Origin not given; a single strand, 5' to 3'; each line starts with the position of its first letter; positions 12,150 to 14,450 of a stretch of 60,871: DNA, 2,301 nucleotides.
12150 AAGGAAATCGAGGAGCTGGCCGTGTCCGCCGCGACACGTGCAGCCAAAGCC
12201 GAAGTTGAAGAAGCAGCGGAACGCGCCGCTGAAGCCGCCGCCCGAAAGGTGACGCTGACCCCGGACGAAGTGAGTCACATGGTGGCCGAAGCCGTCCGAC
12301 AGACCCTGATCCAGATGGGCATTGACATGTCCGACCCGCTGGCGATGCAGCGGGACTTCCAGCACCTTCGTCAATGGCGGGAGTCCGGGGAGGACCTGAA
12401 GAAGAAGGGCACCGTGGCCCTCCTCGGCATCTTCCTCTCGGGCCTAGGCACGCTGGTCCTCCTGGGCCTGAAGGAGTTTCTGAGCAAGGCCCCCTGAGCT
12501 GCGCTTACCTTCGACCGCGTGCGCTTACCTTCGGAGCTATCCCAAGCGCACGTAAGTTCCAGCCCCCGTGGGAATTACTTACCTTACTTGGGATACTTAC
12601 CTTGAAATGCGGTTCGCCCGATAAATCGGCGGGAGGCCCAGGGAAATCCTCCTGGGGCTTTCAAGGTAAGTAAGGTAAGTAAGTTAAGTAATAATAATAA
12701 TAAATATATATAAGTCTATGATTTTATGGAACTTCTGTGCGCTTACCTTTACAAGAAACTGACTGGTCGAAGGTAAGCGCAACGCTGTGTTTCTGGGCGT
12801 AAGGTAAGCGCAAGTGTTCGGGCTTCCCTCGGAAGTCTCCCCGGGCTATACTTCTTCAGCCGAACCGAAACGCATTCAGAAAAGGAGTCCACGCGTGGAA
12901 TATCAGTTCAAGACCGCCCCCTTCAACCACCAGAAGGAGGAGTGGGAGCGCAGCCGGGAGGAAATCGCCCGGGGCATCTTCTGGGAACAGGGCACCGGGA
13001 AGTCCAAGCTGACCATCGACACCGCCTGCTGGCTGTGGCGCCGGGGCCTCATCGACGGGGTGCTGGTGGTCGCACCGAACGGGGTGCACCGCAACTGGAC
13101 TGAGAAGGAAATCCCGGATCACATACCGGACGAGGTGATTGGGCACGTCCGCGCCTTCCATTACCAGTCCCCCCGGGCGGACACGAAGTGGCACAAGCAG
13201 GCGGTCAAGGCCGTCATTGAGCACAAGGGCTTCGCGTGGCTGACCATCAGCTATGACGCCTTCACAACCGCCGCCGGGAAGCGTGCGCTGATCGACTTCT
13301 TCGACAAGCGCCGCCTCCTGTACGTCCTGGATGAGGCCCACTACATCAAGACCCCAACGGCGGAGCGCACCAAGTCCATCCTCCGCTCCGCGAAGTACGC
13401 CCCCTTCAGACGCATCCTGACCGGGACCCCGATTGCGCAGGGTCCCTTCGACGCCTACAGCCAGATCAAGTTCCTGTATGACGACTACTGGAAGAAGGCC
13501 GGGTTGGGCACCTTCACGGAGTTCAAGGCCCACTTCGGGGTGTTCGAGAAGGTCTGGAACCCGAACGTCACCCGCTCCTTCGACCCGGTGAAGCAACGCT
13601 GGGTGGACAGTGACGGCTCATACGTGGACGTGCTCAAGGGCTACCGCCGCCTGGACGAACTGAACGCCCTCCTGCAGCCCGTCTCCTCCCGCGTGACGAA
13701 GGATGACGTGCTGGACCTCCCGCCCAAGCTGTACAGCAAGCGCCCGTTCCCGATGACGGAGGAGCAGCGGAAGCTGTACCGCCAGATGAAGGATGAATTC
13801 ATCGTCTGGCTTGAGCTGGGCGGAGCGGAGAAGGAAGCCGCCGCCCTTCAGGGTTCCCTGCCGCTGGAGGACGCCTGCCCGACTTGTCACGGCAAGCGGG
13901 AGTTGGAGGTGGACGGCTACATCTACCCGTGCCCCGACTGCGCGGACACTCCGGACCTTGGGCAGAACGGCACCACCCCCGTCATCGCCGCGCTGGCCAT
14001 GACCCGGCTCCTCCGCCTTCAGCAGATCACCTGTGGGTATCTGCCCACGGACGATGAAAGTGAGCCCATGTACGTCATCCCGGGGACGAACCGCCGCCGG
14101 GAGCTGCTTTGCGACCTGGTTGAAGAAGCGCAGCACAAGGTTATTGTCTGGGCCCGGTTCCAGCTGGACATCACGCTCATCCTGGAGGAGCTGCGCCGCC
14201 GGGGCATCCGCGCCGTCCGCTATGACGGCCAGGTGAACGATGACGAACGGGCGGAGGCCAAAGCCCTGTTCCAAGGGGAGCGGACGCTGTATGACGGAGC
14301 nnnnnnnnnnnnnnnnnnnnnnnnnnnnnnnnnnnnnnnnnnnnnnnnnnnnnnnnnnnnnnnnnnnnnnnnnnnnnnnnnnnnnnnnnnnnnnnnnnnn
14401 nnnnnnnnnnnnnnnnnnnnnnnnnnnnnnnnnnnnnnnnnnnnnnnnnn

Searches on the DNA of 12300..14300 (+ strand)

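Call 7: search_dna_similar(query=window:12300-14300:+, collection=phages, mode=distant, max_rows=20)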
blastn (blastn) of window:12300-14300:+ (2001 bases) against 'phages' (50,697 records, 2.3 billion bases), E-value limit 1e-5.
Records with a match: 104; places in all: 106; records where one place covers at least 80% of the query: 0.
Best place of each record, by identity: 80-90% 55; 60-80% 49.
By first word of the organism name: Pseudomonas 79; Bordetella 9; Xanthomonas 4; Rhizobium 3; Stenotrophomonas 2; Pseudanabaena 2; Sphaerotilus 1; Escherichia 1; phage 1; Variovorax 1; and 1 more.
By host as written in the record: Pseudomonas aeruginosa 28; Pseudomonas aeruginosa PAO1 23; Bordetella bronchiseptica ATCC 10580 9; Pseudomonas aeruginosa PA14 8; - 7; Pseudomonas sp. 6; Pseudomonas aeruginosa strain PAO9505 2; Pseudomonas aeruginosa PAO-1 2; and 14 more.
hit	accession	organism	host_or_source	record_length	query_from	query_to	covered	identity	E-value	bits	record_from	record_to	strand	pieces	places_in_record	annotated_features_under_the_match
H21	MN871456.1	Pseudomonas phage Pa-C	Pseudomonas aeruginosa PAO1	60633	1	1992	80%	81.8%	0e+0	1563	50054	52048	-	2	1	record has no annotation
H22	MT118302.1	Pseudomonas phage Epa38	Pseudomonas sp.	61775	1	1992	80%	81.7%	0e+0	1559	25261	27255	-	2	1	hypothetical protein | putative membrane protein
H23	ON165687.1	Sphaerotilus phage SN1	Sphaerotilus natans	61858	1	1992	80%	81.6%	0e+0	1538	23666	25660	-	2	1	DNA helicase | hypothetical protein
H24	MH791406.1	Pseudomonas phage PaSz-4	Pseudomonas aeruginosa PAO1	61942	1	1992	80%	81.5%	0e+0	1546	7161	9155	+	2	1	helicase | hypothetical protein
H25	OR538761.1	Pseudomonas phage PSP2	Pseudomonas aeruginosa PAO1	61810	1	1992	80%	81.5%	0e+0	1531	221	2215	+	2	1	DNA helicase | hypothetical protein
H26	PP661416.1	Pseudomonas phage Max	Pseudomonas aeruginosa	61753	1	1992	80%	81.4%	0e+0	1518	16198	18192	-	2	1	DNA helicase | hypothetical protein (x2)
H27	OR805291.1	Pseudomonas phage Aergia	Pseudomonas aeruginosa PAO1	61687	1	1992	80%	81.4%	0e+0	1524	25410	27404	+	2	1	DNA helicase | hypothetical protein (x2)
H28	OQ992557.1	Pseudomonas phage Chuck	Pseudomonas aeruginosa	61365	1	1992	80%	81.4%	0e+0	1524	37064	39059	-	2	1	DNA helicase | hypothetical protein (x2)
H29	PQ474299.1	Pseudomonas phage BL8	Pseudomonas aeruginosa PA14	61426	1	1992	80%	81.4%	0e+0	1524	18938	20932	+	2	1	DNA helicase | hypothetical protein (x2)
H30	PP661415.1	Pseudomonas phage Rocky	Pseudomonas aeruginosa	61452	1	1992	80%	81.4%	0e+0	1529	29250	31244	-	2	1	DNA helicase | hypothetical protein (x2)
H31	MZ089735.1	Pseudomonas phage Psa21-HRN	wastewater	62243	1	1992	80%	81.4%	0e+0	1521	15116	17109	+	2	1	DNA helicase | hypothetical protein (x2)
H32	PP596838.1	Pseudomonas phage PC1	Pseudomonas aeruginosa PAO1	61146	1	1992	80%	81.4%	0e+0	1536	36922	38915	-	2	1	DNA helicase | hypothetical protein (x2)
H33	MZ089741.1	Pseudomonas phage PSA39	wastewater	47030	1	1992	80%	81.4%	0e+0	1519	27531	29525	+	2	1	DNA helicase | hypothetical protein (x2)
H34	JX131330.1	Pseudomonas phage MP1412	Pseudomonas aeruginosa PAO1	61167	1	1992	80%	81.4%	0e+0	1520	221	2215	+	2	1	helicase | hypothetical protein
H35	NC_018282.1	Pseudomonas phage MP1412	Pseudomonas aeruginosa PAO1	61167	1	1992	80%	81.4%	0e+0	1520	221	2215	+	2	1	DNA helicase | hypothetical protein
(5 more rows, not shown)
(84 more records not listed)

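Call 38: get_annotated_region(hit=H28, flank=300)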
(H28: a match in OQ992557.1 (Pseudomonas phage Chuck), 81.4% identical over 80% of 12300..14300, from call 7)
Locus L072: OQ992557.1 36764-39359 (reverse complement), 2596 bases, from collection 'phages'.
description: Pseudomonas phage Chuck, complete genome.
organism: Pseudomonas phage Chuck (NCBI taxid 3046820)
taxonomy: Viruses; Duplodnaviria; Heunggongvirae; Uroviricota; Caudoviricetes; Mesyanzhinovviridae; Rabinowitzvirinae; Yuavirus
host: Pseudomonas aeruginosa; source: Orange county wastewater; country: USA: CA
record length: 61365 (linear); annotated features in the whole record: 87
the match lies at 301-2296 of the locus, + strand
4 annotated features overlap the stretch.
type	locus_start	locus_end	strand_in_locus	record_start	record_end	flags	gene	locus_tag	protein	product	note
CDS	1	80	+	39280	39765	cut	-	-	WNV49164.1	hypothetical protein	-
CDS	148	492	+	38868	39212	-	-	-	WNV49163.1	hypothetical protein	-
CDS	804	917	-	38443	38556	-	-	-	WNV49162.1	hypothetical protein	-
CDS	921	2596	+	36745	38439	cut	-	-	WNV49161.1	DNA helicase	-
